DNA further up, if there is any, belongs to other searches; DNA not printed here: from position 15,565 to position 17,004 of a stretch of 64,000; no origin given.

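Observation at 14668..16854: Phage-encoded envelope cassette: 2-TM protein, SPFH/band-7 lipoprotein and YadA-anchor trimeric-autotransporter-like outer-membrane protein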

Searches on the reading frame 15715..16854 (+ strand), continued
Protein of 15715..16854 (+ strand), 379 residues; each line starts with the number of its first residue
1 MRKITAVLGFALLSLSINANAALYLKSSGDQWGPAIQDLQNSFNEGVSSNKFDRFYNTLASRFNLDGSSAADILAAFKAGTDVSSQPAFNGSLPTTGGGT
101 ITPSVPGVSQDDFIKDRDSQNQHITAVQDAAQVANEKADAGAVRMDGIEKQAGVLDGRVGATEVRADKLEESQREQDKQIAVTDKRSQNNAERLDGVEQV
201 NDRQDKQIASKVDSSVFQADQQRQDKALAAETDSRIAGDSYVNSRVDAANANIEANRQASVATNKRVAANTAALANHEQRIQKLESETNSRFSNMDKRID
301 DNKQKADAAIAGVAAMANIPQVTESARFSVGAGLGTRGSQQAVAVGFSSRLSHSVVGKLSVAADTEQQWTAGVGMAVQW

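Call 29: find_homologous_proteins(query=window:15715-16854:+, max_evalue=0.00001)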
Query window:15715-16854:+ (379 aa): 325 proteins with E <= 0.00001 among 8000 candidates; the best 120 are listed.
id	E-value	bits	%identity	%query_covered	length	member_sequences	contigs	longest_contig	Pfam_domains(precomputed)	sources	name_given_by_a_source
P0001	1.5e-210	716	91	100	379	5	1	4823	PF03895.22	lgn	-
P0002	1.9e-134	466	68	100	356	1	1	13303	PF03895.22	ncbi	-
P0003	1.1e-114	401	78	46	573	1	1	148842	PF03895.22,PF11839.14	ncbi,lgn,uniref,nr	ncbi:hypothetical protein Hena1_01090 [Erwinia phage Hena1]|uniref:Trimeric autotransporter adhesin 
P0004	2.1e-111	390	69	69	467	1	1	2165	PF03895.22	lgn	-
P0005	1.5e-97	345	70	70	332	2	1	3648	PF03895.22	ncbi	-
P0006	9.3e-95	336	69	69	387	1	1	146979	PF03895.22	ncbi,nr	ncbi:hypothetical protein pEaSNUABM55_00085 [Erwinia phage pEa_SNUABM_55]|nr:hypothetical protein pE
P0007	4.4e-89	317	67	69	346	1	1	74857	PF03895.22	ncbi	ncbi:hypothetical protein MIF8_93 [Erwinia phage MIF8]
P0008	1.1e-85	306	64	70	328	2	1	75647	PF03895.22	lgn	-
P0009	6.1e-77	277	57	69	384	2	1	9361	PF03895.22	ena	-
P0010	2.9e-74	268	45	93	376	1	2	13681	PF03895.22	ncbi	-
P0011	4.8e-74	268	59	63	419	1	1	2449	PF03895.22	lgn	-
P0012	7.6e-72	261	47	69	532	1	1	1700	PF03895.22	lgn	-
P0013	8.9e-72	260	41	98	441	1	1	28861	PF03895.22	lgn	-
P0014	9.6e-72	260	61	40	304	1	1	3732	PF01391.24,PF03895.22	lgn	-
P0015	1.2e-71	260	56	70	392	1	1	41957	PF03895.22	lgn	-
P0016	3.0e-71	259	56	70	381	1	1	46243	PF03895.22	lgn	-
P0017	3.3e-71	258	55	69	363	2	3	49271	PF03895.22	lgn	-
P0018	8.7e-70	254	51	63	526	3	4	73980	PF03895.22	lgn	-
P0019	1.7e-69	253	50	63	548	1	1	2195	PF03895.22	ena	-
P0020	1.2e-68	250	42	100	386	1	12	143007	PF01391.24,PF03895.22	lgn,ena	-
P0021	1.4e-68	250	42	100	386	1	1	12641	PF01391.24,PF03895.22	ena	-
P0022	9.8e-68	247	42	100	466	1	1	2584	PF03895.22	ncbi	-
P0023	1.3e-67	247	54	69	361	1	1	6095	PF03895.22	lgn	-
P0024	6.0e-67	244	50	63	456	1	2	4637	PF01391.24,PF03895.22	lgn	-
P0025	1.3e-66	243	61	41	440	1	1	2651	PF01391.24,PF03895.22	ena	-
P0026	3.6e-66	242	52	70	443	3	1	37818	PF03895.22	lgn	-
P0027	9.5e-66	240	39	100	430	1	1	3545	PF03895.22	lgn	-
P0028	1.5e-65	240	54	70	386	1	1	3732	PF03895.22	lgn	-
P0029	1.7e-65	240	39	100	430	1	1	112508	PF03895.22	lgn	-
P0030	2.4e-65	239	40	70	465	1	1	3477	PF03895.22,PF11839.14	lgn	-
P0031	2.6e-65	239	54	70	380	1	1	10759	PF03895.22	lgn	-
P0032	2.8e-65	239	49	70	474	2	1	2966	PF03895.22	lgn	-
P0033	3.2e-64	235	56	65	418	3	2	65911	PF03895.22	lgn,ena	-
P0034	7.7e-64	234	38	100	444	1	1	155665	PF03895.22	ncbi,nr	ncbi:recognition of host receptor [Salmonella phage SW16-7]|nr:recognition of host receptor [Salmone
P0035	1.2e-63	234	55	69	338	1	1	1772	PF03895.22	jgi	-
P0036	3.2e-63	232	56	65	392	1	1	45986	PF03895.22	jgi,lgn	-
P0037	5.1e-63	232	56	65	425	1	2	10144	PF03895.22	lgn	-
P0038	8.3e-63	231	53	70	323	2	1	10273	PF03895.22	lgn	-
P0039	1.2e-62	230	63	37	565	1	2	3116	PF03895.22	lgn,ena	-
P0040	2.7e-62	229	63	37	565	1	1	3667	PF03895.22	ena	-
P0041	3.5e-62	229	51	72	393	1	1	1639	PF03895.22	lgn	-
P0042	3.8e-62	229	63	37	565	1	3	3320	PF03895.22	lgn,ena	-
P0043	4.3e-62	228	63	37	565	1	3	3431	PF03895.22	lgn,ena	-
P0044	5.7e-62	228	52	70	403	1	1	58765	PF03895.22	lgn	-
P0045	1.7e-61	226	63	37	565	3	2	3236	PF03895.22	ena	-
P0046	2.4e-61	226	56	64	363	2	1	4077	PF03895.22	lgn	-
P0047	8.6e-61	224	57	56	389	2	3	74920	PF03895.22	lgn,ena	-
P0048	1.0e-60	224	62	37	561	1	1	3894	PF03895.22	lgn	-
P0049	1.2e-60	224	51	70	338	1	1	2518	PF03895.22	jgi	-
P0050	1.4e-60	223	62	37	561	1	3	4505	PF03895.22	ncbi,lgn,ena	-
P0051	1.4e-60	223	62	37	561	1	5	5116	PF03895.22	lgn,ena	-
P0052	1.6e-60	223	49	69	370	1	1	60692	PF03895.22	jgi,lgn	-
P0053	2.6e-60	223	36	100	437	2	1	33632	PF03895.22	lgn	-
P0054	3.7e-60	222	52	70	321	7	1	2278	PF03895.22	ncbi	-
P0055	4.8e-60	222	62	37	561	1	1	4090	PF03895.22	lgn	-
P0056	4.8e-60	222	62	37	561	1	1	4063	PF03895.22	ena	-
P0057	8.4e-60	221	49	72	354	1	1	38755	PF03895.22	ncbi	-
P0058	1.1e-59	221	50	70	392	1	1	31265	PF03895.22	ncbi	-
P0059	1.2e-59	220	51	70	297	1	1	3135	PF03895.22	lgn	-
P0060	1.4e-59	220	49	70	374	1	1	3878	PF03895.22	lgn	-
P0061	2.5e-59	219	51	70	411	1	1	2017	PF03895.22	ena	-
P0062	2.9e-59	219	48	69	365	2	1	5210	PF03895.22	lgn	-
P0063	3.1e-59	219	50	70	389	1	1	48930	PF03895.22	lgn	-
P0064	4.4e-59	219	49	69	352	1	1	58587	PF03895.22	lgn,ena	-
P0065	4.6e-59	218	51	70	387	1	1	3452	PF03895.22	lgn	-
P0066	5.2e-59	218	51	69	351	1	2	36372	PF03895.22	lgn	-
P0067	7.5e-59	218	46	69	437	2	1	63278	PF03895.22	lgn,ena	-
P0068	1.1e-58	217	62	37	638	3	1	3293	PF03895.22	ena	-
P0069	1.7e-58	217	49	70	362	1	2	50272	PF03895.22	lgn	-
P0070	2.3e-58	216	50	70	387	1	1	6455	PF03895.22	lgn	-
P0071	4.2e-58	215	50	70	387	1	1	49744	PF03895.22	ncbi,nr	ncbi:adhesin [Pantoea phage vB_PagM_AAM22]|nr:adhesin [Pantoea phage vB_PagM_AAM22]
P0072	5.4e-58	215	51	70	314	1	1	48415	PF03895.22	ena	-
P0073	5.9e-58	215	49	70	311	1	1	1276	PF03895.22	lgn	-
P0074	4.0e-57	212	49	69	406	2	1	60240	PF03895.22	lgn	-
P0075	5.1e-57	212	51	70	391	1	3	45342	PF03895.22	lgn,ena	-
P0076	5.7e-57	212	51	69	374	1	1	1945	PF03895.22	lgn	-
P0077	2.0e-56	210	48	69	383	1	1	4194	PF03895.22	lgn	-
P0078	2.2e-56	210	53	69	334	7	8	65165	PF03895.22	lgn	-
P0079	5.1e-56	208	49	70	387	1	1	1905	PF03895.22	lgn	-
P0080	8.6e-56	208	52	69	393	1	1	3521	PF03895.22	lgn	-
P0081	9.0e-56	208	48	69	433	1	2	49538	PF03895.22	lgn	-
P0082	1.5e-55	207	50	70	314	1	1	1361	PF03895.22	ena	-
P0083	2.6e-55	206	51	69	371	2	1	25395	PF03895.22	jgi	-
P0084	3.0e-55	206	47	74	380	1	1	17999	PF03895.22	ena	-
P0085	3.2e-55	206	36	100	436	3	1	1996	PF03895.22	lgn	-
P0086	5.1e-55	205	44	69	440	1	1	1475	PF03895.22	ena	-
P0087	5.2e-55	205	45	69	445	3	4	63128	PF03895.22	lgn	-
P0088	1.8e-54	203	51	64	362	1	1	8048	PF03895.22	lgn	-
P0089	3.0e-54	203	51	64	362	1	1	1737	PF03895.22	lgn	-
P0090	5.2e-54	202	48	70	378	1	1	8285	PF03895.22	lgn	-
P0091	5.8e-54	202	46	69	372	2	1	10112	PF03895.22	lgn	-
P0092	6.2e-54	202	48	69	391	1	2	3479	PF03895.22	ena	-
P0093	6.3e-54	202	42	69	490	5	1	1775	PF03895.22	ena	-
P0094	7.1e-54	201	41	69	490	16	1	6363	PF03895.22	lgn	-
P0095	1.6e-53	200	50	64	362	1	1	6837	PF03895.22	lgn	-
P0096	1.8e-53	200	45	76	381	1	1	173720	PF03895.22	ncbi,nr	ncbi:adhesin protein [Pantoea phage Phynn]|nr:adhesin protein [Pantoea phage Phynn]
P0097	2.1e-53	200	46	74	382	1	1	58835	PF03895.22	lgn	-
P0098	2.4e-53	200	46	74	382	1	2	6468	PF03895.22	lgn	-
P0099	3.1e-53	199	49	70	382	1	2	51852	PF03895.22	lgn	-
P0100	4.1e-52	196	49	69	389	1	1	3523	PF03895.22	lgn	-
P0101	4.2e-52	196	40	69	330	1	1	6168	PF03895.22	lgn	-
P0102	6.5e-52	195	48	64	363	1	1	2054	PF03895.22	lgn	-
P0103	1.2e-51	194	60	45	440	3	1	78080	PF03895.22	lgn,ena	-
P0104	2.7e-51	193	54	45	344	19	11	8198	PF03895.22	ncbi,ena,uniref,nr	ncbi:YadA C-terminal domain-containing protein [Escherichia coli]|uniref:YadA C-terminal domain-cont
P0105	6.2e-51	192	51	53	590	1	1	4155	PF03895.22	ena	-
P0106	1.3e-50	191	47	74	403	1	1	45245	PF03895.22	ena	-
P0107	1.9e-50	190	47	72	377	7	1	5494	PF03895.22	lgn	-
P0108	2.7e-50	190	47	70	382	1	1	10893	PF03895.22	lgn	-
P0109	4.8e-50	189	47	70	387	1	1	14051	PF03895.22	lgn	-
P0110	5.4e-50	189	46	70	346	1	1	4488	PF03895.22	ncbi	-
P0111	8.3e-50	188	48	69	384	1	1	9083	PF03895.22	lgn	-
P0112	8.5e-50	188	47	69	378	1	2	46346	PF03895.22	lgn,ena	-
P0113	2.0e-49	187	49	62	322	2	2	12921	PF01391.24,PF03895.22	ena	-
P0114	2.4e-49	187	47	69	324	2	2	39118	PF03895.22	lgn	-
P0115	2.6e-49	186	48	70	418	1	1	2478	PF03895.22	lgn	-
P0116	2.6e-49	186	45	70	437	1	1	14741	PF03895.22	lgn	-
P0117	2.7e-49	186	47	70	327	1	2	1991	PF03895.22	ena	-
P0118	2.9e-49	186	47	69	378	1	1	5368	PF03895.22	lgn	-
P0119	4.7e-49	186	55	49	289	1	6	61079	PF01391.24,PF03895.22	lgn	-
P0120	4.7e-49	186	71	37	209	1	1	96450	PF03895.22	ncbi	ncbi:YadA C-terminal domain-containing protein, partial [Citrobacter amalonaticus]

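Call 34: find_related_loci(query=A1, collection=viral_contigs, flank=10000)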
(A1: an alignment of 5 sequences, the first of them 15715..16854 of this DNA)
Query A1 (379 aa) in viral_contigs; peptide patterns used: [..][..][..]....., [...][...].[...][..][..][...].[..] (x = any residue, [..] = any of these).
357 stretches matched a pattern; 34 encode a relative of the query (tblastn E <= 1e-3); 34 distinct loci.
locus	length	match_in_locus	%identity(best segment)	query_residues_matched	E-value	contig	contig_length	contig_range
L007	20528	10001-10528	78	204-379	2e-75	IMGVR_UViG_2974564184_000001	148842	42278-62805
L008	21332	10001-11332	39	1-379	1e-67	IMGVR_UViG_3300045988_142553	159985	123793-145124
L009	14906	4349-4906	57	208-379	7e-59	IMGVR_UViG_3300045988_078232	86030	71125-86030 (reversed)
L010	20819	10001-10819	41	78-379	1e-51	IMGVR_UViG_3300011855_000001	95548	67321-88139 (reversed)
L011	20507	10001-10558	54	208-379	1e-51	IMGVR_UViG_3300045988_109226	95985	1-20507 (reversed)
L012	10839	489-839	62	263-379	4e-41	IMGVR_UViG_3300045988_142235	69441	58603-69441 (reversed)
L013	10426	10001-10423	55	241-379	2e-39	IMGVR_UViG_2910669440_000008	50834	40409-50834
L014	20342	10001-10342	51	266-379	8e-30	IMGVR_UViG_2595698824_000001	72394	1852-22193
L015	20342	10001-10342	50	266-379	4e-29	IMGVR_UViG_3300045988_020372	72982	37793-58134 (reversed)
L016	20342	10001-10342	51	266-379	4e-29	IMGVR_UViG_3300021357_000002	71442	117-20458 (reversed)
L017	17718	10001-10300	51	280-379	2e-26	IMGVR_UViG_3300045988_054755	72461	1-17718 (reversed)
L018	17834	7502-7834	43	269-379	6e-23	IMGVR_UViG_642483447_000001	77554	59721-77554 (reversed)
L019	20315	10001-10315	43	279-379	2e-17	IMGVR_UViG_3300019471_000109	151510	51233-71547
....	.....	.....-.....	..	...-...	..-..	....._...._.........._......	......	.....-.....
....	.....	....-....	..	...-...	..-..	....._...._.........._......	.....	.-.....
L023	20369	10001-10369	44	245-379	4e-16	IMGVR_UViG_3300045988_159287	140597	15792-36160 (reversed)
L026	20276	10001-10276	42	290-379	1e-15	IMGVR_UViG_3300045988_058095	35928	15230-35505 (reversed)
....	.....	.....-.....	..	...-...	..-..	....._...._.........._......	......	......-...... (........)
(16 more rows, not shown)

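Call 49: predict_structure(alignment_id=A2)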
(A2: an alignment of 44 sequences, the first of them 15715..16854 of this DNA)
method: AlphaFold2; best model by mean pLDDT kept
length: 379 residues; sequences in the alignment: 44
mean_pLDDT: 72.6   pTM: 0.29
mean pLDDT of the five models: 72.6, 69.5, 68.4, 68.1, 65.0
residues with pLDDT >= 90: 29; 70-90: 229; 50-70: 67; < 50: 54
segments of 3 or more residues with pLDDT < 50: 1-19, 97-110, 144-163
pLDDT, mean of each block of 10 residues (from residue 1): 32 38 80 91 87 91 86 89 86 58 38 60 74 64 46 39 53 67 68 69 71 73 82 71 75 81 88 89 88 85 84 78 74 84 83 79 82 75
secondary structure, 60 per line:
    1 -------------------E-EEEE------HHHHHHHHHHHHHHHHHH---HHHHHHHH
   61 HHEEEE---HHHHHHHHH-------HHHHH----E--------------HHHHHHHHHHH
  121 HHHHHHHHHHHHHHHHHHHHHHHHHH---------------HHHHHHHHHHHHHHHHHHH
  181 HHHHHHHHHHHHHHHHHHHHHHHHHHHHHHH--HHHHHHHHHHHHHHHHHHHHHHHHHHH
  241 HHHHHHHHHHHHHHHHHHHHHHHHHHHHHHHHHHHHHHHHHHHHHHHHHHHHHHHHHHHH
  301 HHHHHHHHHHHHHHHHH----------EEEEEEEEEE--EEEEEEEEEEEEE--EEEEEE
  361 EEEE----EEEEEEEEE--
elements in order: E22-25 H32-49 H53-62 E63-66 H70-78 H86-90 H110-146 H162-211 H214-317 E328-337 E340-352 E355-364 E369-377
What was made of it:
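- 15715..15777 (+): gp046 Sec-type signal peptide (residues 1-21, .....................). Low pLDDT at residues 1-19 (call 49).
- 15778..16002 (+): gp046 small N-terminal domain (residues 22-96), the probable distal tip of the fibre. The fold is unassigned. pLDDT 80-91 (call 49).
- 16003..16671 (+): gp046 Gly/Pro/Thr linker (residues about 97-110) followed by an alpha-helical coiled-coil stalk (residues about 110-317). AF2 secondary structure H110-146, H162-211 and H214-317 (call 49).
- On Trimeric autotransporter adhesin (type Vc): AF2 strands 328-337, 340-352, 355-364 and 369-377 after helix 214-317 (call 49). About 200 helical residues in the AF2 model (call 49).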

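Call 51: fold_search(model_id=the predicted structure, library=pdb)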
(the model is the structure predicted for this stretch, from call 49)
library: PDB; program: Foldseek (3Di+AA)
matches with E <= 10: 525; with E <= 0.001: 5
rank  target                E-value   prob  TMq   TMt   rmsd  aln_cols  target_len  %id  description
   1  3emo_A                1.4e-06  1.00  0.25  0.71   1.8       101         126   23  Crystal structure of transmembrane Hia 973-1098 (released 2008-11-04)
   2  2gr7_A                2.4e-06  1.00  0.25  0.86   2.0       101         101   23  Hia 992-1098 (released 2006-05-23)
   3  2gr8_A                8.2e-06  1.00  0.19  0.87   1.5        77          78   27  Hia 1022-1098 (released 2006-05-23)
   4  9vnj_A                1.4e-05  1.00  0.24  0.81   2.0       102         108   24  Crystal structure of the transmembrane domain of trimeric autotransporter adhesin AtaA in complex with the N-terminal  (released 2025-10-08)
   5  2lme_MODEL_1_A        4.4e-04  1.00  0.22  0.75   1.9        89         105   27  Solid-state NMR structure of the membrane anchor domain of the trimeric autotransporter YadA (released 2012-11-07)
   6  6m81_C                1.4e-01  0.75  0.11  0.17   3.2        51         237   20  Crystal structure of TylM1 Y14F bound to SAH and dTDP-phenol (released 2019-03-13)
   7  6m81_B                1.6e-01  0.75  0.11  0.17   3.1        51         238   20  Crystal structure of TylM1 Y14F bound to SAH and dTDP-phenol (released 2019-03-13)
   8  4oqd_B                1.6e-01  0.75  0.11  0.17   3.1        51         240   20  Crystal structure of the tylM1 N,N-dimethyltransferase in complex with SAH and TDP-Qui3NMe2 (released 2014-02-26)
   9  6m82                  2.0e-01  0.77  0.12  0.19   3.0        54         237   18  Crystal structure of TylM1 Y14paF bound to SAH and dTDP-phenol (released 2019-03-13)
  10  3pfg                  2.0e-01  0.66  0.11  0.17   3.1        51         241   20  X-Ray crystal structure the N,N-dimethyltransferase TylM1 from Streptomyces fradiae in complex with SAM and dTDP-phenol (released 2010-12-15)
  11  7znl_E                2.0e-01  0.20  0.11  0.08  37.2       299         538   11  Structure of the human TREX core THO-UAP56 complex (released 2023-05-17)
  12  7znk_e                2.3e-01  0.18  0.11  0.08  37.2       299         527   11  Structure of an endogenous human TREX complex bound to mRNA (released 2023-05-03)
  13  7znl_e                2.3e-01  0.18  0.11  0.08  37.2       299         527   11  Structure of the human TREX core THO-UAP56 complex (released 2023-05-17)
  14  4hgz_B                2.8e-01  0.80  0.12  0.19   3.6        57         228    7  Structure of the CcbJ Methyltransferase from Streptomyces caelestis (released 2013-10-30)
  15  6m81_A                2.8e-01  0.60  0.11  0.17   3.2        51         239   20  Crystal structure of TylM1 Y14F bound to SAH and dTDP-phenol (released 2019-03-13)
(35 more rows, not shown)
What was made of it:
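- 16672..16854 (+): gp046 YadA-type membrane anchor (residues 320-379, four beta-strands, terminal Trp) plus the stop codon. Foldseek to Hia, AtaA and YadA anchors, probability 1.00, target TM-score 0.71-0.87, rmsd 1.5-2.0 A (call 51).
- On Trimeric autotransporter adhesin (type Vc): Foldseek top five hits are the Hia, AtaA and YadA anchors, probability 1.00 (call 51).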

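Call 72: find_encoding_contigs(protein=P0104, flank=8000, max_places=3)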
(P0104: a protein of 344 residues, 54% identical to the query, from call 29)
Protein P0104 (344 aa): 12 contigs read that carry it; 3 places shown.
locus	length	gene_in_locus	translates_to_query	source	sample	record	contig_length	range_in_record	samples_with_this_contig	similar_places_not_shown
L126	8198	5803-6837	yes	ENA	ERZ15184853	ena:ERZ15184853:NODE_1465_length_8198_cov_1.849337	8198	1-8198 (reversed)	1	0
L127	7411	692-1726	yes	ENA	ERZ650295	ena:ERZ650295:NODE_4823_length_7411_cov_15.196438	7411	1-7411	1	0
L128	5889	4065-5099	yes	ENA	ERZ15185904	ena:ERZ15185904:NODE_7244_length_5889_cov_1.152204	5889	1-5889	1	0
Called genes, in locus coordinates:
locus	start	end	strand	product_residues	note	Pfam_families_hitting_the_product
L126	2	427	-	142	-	PF04471:Mrr_cat, PF13156:Mrr_cat_2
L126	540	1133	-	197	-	-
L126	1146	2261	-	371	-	PF03389:MobA_MobL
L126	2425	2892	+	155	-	PF06412:TraD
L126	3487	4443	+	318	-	PF01051:Rep3_N, PF21205:Rep3_C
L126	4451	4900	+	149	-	PF12728:HTH_17 (weak)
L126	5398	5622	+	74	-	-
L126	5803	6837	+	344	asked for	PF03895:YadA_anchor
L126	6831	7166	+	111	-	PF13392:HNH_3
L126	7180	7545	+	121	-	-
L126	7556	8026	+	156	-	-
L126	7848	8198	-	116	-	?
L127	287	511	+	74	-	-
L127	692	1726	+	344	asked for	PF03895:YadA_anchor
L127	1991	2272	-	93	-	PF13156:Mrr_cat_2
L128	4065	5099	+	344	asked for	PF03895:YadA_anchor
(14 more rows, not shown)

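Call 74: search_dna_similar(query=window:15715-16854:+, collection=plasmids, mode=protein, max_rows=30, rows=spread)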
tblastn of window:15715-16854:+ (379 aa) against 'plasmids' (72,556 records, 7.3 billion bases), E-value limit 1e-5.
Records with a match: 5; places in all: 6; records where one place covers at least 80% of the query: 0.
Best place of each record, by identity: <60% 5.
By first word of the organism name: Citrobacter 2; Klebsiella 1; Escherichia 1; Enterobacter 1.
By predicted mobility (MOB-suite, as given by PLSDB): mobilizable 3; conjugative 2.
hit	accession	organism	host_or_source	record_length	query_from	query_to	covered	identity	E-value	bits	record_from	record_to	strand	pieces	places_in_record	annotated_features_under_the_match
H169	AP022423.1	Klebsiella sp. STW0522-44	-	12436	108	379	72%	44.5%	3e-53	196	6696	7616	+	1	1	hypothetical protein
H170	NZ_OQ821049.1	Escherichia coli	-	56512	108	379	72%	44.5%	3e-53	196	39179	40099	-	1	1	YadA C-terminal domain-containing protein | HNH endonuclease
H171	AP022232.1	Enterobacter cloacae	-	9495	208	379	45%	54.0%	5e-43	167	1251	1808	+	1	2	hypothetical protein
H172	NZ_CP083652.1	Citrobacter amalonaticus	-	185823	318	379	16%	50.0%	7e-7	59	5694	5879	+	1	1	YadA C-terminal domain-containing protein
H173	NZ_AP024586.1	Citrobacter amalonaticus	-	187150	318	379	16%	50.0%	7e-7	59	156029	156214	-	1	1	YadA C-terminal domain-containing protein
